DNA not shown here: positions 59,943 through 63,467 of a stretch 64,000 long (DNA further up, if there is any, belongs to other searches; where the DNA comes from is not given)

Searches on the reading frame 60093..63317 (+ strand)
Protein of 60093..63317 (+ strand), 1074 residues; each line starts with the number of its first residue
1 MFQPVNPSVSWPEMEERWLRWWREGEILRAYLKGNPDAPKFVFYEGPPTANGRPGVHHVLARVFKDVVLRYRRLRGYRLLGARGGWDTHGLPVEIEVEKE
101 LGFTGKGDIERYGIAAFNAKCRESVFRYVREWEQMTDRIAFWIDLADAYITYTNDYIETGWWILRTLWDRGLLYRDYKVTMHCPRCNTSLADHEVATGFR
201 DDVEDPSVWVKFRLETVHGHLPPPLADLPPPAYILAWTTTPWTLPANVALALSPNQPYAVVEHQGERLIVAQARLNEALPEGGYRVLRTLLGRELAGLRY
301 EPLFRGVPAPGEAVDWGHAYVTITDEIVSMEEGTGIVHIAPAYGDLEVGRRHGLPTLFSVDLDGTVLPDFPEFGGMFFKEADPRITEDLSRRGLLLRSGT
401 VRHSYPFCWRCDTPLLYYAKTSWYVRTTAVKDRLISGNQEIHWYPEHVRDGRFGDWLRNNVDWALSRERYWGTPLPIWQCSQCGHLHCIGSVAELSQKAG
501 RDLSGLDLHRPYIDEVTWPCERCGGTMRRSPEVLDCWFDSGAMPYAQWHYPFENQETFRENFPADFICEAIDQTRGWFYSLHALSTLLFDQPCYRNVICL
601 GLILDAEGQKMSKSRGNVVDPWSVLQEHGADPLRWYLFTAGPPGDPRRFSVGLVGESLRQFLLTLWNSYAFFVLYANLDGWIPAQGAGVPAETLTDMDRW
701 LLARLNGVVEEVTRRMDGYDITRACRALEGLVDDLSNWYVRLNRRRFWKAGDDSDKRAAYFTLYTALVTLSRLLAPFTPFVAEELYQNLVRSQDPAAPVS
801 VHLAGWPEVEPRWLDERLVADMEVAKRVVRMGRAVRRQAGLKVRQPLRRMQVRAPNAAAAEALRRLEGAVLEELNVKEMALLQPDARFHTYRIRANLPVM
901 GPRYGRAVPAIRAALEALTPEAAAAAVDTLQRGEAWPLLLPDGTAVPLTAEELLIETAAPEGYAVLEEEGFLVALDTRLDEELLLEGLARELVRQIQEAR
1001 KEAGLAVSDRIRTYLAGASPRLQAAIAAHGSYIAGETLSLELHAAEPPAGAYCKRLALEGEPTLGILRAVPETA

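Call 28: find_encoding_contigs(protein=window:60093-63317:+, flank=10000, max_places=4)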
Protein window:60093-63317:+ (1074 aa): 6 contigs read that carry it; 4 places shown.
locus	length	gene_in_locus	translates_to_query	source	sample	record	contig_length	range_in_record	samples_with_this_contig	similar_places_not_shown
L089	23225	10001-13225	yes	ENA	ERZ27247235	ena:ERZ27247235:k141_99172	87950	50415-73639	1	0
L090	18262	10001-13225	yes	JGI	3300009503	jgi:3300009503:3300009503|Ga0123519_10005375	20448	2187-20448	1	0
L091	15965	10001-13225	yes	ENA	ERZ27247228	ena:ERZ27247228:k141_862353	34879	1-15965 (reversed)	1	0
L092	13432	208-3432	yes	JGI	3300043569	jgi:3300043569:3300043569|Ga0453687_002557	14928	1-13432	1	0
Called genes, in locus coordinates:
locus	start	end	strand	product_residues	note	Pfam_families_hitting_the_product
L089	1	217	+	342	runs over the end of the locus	PF02388:FemAB, PF13480:Acetyltransf_6, PF02388:FemAB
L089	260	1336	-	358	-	PF03706:LPG_synthase_TM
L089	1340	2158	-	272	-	PF02585:PIG-L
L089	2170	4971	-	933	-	PF02739:5_3_exonuc_N, PF01367:5_3_exonuc, PF01612:DNA_pol_A_exo1, PF00476:DNA_pol_A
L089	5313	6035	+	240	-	-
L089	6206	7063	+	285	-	PF08378:NERD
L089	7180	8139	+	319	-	PF13379:NMT1_2, PF09084:NMT1, PF12974:Phosphonate-bd, PF16868:NMT1_3 (weak)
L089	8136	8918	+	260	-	PF00528:BPD_transp_1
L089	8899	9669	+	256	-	PF00005:ABC_tran, PF02463:SMC_N (faint), PF13304:AAA_21 (weak)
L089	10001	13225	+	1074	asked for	PF00133:tRNA-synt_1, PF09334:tRNA-synt_1g (weak), PF08264:Anticodon_1, PF19302:DUF5915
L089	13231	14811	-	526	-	PF03023:MurJ, PF13440:Polysacc_synt_3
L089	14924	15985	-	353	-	PF02388:FemAB, PF13480:Acetyltransf_6, PF02388:FemAB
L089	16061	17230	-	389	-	PF00155:Aminotran_1_2, PF01041:DegT_DnrJ_EryC1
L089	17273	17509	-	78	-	-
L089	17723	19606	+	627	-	PF00012:HSP70, PF06723:MreB_Mbl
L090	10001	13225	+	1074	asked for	PF00133:tRNA-synt_1, PF09334:tRNA-synt_1g (weak), PF08264:Anticodon_1, PF19302:DUF5915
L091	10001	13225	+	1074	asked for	PF00133:tRNA-synt_1, PF09334:tRNA-synt_1g (weak), PF08264:Anticodon_1, PF19302:DUF5915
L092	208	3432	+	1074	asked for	PF00133:tRNA-synt_1, PF09334:tRNA-synt_1g (weak), PF08264:Anticodon_1, PF19302:DUF5915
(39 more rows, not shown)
